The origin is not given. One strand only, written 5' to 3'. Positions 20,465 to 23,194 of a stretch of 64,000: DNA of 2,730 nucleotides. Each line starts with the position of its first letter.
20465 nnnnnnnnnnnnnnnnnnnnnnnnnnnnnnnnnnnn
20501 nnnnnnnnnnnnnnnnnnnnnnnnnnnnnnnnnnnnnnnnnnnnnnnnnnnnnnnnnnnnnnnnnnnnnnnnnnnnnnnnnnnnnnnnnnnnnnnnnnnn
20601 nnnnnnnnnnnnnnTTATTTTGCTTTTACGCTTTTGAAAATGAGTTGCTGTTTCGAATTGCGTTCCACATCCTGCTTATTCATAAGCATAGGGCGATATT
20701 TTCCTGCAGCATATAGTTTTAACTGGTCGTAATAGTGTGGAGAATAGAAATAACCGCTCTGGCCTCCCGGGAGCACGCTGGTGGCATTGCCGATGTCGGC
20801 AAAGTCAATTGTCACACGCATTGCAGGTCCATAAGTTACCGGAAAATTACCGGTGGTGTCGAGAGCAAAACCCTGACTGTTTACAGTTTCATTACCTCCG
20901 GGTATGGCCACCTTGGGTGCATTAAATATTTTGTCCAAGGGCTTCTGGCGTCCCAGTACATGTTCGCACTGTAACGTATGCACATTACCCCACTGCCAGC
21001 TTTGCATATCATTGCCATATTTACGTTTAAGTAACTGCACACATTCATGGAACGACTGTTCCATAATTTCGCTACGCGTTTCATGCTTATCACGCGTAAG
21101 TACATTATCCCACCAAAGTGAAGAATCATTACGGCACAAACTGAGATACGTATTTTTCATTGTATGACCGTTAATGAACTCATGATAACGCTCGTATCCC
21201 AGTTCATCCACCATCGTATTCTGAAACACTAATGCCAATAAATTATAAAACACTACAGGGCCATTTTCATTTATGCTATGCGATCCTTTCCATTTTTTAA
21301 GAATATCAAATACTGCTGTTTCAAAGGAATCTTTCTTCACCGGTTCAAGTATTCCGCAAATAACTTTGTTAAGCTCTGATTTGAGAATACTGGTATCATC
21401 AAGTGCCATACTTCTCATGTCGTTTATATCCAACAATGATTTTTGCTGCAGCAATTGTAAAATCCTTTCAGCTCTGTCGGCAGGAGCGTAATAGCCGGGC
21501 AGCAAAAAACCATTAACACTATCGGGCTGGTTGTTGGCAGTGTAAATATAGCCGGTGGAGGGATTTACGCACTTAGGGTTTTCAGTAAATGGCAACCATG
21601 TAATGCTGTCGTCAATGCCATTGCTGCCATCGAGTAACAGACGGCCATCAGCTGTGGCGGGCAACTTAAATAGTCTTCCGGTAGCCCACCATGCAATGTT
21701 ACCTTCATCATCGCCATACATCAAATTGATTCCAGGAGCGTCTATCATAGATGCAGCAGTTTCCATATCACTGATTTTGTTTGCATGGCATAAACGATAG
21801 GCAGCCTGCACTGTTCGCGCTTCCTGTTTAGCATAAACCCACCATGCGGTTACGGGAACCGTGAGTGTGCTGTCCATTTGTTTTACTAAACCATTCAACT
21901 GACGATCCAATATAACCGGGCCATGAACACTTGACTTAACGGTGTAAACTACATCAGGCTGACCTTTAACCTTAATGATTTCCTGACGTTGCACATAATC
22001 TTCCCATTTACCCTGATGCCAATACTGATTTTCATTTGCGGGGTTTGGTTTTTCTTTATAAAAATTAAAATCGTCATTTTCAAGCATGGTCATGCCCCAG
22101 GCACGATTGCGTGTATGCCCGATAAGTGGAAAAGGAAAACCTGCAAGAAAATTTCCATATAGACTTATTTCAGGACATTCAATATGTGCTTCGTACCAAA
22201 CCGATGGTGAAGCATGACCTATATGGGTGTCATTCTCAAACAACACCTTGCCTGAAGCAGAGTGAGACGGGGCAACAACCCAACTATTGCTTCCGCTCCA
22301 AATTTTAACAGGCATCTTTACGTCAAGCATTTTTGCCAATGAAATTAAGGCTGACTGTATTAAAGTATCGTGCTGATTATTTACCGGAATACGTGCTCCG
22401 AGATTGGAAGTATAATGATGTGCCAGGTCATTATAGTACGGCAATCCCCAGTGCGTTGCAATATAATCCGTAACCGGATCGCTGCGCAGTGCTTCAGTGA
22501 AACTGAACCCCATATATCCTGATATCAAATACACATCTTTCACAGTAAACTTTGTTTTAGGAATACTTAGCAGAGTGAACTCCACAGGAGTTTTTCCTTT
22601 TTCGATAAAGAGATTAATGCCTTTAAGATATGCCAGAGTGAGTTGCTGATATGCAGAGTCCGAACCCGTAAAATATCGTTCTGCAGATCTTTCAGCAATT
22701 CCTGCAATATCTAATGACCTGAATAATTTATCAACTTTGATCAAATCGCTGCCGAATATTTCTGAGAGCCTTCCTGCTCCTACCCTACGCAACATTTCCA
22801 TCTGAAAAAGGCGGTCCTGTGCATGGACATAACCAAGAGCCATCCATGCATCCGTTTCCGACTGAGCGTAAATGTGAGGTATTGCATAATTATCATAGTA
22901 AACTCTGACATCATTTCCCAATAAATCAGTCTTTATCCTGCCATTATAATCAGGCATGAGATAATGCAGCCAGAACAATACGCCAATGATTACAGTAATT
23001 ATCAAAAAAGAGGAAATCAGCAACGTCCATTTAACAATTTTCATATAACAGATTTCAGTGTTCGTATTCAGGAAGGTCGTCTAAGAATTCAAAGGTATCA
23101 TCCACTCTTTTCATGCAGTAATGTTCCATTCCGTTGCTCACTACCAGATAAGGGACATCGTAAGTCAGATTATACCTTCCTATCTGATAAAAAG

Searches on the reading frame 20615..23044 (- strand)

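Call 47: search_protein_families(library=pfam, proteins=[window:20615-23044:-], max_evalue=0.00001)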
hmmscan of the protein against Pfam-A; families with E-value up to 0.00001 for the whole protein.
window:20615-23044:- (809 aa): 1 family
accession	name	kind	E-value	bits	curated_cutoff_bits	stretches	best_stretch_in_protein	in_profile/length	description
PF01804.23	Penicil_amidase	-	5e-197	657.5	21.3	1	45-794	1-674/675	Penicillin amidase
